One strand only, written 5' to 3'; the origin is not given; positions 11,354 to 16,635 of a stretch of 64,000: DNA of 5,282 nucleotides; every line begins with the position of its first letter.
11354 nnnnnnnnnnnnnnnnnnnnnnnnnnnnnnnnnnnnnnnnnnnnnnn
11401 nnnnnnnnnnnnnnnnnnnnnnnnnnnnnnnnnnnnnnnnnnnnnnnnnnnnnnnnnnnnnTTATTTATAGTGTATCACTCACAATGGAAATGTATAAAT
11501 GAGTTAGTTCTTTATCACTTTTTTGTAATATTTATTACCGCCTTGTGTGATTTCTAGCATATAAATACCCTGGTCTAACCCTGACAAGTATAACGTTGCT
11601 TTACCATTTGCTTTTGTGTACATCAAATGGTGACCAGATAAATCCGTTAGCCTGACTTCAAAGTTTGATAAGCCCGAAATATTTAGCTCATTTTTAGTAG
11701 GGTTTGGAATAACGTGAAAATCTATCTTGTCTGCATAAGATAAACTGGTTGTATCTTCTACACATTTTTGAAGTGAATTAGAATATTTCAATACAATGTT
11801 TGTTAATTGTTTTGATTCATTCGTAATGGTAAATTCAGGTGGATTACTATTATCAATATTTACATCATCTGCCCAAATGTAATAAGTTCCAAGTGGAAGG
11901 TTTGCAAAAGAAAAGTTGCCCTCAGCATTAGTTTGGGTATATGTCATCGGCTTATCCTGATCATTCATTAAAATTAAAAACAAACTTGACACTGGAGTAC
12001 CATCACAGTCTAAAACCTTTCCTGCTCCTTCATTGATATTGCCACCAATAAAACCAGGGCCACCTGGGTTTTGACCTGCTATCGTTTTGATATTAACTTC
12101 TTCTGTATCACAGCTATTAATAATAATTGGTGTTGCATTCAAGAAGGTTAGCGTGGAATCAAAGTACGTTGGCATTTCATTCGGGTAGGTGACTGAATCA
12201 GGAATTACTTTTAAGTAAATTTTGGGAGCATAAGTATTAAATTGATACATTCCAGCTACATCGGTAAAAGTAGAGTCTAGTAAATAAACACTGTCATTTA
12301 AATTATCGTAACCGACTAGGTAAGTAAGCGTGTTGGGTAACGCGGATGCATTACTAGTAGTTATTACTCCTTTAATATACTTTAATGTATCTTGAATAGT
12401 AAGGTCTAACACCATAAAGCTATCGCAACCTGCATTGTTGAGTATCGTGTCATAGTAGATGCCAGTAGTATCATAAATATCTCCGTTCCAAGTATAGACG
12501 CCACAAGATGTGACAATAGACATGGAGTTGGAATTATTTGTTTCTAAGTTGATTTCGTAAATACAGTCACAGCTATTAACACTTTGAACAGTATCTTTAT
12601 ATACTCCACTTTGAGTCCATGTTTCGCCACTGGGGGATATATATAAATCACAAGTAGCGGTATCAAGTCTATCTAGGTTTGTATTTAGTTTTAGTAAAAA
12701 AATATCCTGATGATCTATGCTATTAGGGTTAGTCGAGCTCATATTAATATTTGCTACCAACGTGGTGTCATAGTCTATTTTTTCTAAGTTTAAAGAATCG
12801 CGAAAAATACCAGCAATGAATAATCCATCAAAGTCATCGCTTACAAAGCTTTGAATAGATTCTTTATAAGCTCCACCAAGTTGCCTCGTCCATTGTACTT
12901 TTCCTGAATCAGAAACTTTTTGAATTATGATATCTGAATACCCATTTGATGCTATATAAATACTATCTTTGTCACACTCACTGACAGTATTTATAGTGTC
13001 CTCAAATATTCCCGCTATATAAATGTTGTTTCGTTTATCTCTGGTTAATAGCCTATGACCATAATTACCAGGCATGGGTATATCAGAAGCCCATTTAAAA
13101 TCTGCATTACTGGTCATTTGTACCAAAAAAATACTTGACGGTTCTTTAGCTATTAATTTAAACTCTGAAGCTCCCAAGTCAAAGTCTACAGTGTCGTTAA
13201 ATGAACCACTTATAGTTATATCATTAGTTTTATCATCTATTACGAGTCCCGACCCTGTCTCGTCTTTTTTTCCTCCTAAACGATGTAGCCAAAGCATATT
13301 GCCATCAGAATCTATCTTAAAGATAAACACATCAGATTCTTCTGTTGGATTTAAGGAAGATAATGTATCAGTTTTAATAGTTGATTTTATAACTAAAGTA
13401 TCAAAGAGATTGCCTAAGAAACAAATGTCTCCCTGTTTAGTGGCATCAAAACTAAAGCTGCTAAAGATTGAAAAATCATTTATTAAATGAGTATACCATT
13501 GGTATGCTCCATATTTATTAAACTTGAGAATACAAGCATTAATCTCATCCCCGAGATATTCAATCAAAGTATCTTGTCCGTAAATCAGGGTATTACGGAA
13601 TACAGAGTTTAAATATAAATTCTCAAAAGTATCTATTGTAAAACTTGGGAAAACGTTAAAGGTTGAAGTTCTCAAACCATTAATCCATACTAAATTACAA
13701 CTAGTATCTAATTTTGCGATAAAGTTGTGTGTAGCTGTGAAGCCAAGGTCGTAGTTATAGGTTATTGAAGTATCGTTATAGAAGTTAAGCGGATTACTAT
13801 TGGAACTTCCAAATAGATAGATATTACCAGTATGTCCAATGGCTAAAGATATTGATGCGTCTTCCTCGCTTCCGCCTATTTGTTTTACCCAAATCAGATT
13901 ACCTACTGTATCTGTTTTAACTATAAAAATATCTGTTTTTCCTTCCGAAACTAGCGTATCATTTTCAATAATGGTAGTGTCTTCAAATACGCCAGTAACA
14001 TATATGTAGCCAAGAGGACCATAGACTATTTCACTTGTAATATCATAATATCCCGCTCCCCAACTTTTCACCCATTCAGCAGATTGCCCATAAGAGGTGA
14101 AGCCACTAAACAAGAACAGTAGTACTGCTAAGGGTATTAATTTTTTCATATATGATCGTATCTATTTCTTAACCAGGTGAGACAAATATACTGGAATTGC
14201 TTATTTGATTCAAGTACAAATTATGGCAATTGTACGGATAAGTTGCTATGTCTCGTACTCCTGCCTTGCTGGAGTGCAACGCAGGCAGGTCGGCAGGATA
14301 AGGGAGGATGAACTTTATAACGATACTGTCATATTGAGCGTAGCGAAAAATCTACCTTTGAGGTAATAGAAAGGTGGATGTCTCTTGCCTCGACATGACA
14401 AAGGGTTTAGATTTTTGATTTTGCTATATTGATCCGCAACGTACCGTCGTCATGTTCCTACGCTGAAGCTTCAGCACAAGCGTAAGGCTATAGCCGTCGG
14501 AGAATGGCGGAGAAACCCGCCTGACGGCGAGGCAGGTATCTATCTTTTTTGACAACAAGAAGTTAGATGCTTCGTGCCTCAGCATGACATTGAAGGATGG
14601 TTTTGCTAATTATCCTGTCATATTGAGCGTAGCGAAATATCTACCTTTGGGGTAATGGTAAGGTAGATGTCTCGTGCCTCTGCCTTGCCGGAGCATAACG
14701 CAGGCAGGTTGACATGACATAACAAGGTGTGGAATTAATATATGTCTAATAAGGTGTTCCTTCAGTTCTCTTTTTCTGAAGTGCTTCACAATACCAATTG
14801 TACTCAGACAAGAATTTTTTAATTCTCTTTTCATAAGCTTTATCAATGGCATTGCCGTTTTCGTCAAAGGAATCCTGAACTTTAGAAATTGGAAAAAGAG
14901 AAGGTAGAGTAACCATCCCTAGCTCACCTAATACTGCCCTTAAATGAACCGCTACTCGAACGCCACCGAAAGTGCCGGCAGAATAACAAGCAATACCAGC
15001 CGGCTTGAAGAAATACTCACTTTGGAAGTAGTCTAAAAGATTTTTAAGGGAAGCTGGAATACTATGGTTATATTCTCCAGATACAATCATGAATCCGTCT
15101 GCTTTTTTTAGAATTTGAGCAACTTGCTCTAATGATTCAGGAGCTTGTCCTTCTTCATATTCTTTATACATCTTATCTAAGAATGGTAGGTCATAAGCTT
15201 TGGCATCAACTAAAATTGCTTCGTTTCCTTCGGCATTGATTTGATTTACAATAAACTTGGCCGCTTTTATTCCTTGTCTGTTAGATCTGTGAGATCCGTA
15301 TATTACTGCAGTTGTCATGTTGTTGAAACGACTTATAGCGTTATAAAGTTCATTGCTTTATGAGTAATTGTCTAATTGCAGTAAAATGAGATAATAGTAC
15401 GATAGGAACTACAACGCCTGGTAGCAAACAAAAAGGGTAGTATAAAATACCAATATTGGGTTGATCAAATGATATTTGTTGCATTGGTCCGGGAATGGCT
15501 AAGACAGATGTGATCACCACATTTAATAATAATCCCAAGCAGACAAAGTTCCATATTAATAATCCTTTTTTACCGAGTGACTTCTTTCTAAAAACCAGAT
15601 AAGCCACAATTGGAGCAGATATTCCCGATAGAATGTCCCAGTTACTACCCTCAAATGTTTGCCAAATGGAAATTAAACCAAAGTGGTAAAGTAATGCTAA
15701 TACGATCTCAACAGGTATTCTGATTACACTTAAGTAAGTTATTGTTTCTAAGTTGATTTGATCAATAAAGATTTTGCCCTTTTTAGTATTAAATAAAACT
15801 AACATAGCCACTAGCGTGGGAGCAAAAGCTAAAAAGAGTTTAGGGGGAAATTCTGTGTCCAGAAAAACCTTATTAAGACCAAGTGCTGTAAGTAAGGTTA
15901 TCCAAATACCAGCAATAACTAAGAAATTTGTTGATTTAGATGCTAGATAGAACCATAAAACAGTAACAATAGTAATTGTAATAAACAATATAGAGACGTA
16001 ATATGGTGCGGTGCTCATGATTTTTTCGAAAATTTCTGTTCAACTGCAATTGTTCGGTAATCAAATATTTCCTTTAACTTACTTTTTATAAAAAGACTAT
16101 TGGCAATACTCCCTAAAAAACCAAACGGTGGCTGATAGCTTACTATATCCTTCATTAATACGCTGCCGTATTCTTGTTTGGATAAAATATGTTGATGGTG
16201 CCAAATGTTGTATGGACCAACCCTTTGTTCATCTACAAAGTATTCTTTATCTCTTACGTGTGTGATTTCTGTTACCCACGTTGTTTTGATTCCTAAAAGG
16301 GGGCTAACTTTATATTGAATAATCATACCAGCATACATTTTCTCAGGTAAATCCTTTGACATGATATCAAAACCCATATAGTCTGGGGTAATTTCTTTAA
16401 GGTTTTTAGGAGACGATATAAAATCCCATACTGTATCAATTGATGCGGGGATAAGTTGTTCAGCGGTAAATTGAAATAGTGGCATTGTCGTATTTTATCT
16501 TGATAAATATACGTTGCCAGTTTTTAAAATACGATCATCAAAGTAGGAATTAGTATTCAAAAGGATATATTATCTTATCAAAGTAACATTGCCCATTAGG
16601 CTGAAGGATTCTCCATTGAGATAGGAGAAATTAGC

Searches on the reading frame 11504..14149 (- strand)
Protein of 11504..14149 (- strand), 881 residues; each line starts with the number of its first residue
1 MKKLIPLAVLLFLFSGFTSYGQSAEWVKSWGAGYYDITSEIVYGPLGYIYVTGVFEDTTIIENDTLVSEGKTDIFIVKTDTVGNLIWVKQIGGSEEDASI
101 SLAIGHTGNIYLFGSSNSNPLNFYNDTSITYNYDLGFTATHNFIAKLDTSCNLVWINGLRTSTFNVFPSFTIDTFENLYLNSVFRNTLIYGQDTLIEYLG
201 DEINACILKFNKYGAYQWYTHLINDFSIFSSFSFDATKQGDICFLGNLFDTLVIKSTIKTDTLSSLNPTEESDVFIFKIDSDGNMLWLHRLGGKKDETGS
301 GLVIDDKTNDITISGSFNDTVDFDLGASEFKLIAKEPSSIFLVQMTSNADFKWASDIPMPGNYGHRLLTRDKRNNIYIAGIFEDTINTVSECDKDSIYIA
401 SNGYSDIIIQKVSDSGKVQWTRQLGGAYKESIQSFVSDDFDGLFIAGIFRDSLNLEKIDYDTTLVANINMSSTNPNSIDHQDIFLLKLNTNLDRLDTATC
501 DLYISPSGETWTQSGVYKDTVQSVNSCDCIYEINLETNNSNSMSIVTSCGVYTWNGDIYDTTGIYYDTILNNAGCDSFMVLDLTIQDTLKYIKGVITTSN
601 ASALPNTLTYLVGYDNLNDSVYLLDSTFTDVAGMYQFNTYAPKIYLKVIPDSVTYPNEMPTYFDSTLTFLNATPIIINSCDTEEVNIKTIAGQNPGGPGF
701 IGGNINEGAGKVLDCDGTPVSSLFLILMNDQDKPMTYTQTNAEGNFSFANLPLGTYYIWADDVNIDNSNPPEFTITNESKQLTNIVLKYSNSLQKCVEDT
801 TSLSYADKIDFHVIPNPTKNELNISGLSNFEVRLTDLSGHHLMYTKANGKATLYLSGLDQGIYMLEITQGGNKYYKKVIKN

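Call 38: search_protein_families(library=pfam, proteins=[window:11504-14149:-], max_evalue=0.001)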
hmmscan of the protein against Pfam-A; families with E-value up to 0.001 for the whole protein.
window:11504-14149:- (881 aa): 6 families
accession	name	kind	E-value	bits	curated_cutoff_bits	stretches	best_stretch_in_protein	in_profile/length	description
PF13620.12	CarboxypepD_reg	-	4.1e-10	40.3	32.3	1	710-787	4-81/82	Carboxypeptidase regulatory-like domain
PF18962.6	Por_Secre_tail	-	1.1e-09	38.9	27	1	814-879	2-74/75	Secretion system C-terminal sorting domain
PF06739.17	SBBP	-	2.1e-09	37.6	20.5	0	86-122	1-38/38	Beta-propeller repeat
PF17210.9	SdrD_B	-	3.1e-08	34.2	29.7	0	714-760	18-64/112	SdrD B-like domain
PF17802.7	SpaA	-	0.00031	21.3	23.1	0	726-759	22-57/91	Prealbumin-like fold domain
PF23193.1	NOMO_3rd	-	0.00064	20.2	27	0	728-761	52-85/120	NOMO third transthyretin-like domain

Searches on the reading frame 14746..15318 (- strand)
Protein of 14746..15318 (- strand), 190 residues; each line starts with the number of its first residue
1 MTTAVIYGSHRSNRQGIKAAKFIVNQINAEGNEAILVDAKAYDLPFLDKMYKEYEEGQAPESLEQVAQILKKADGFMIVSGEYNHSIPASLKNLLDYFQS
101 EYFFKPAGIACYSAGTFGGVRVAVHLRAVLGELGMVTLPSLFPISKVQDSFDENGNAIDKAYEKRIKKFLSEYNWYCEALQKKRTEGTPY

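Call 38: search_protein_families(library=pfam, proteins=[window:14746-15318:-], max_evalue=0.001)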
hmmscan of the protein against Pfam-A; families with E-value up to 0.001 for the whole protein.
window:14746-15318:- (190 aa): 2 families
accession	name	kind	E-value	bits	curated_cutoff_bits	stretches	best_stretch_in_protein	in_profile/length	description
PF03358.20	FMN_red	-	2.5e-32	112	24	1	1-147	1-150/152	NADPH-dependent FMN reductase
PF02525.22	Flavodoxin_2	-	2.9e-10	40.6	27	1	1-106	1-114/198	Flavodoxin-like fold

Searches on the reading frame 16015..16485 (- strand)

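Call 39: search_protein_families(library=pfam, proteins=[window:16015-16485:-], max_evalue=0.001)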
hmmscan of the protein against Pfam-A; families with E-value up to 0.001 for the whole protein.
window:16015-16485:- (156 aa): 1 family
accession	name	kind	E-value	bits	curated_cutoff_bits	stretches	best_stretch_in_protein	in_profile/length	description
PF03364.25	Polyketide_cyc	-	0.00018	22.2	23.4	1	12-126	1-108/126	Polyketide cyclase / dehydrase and lipid transport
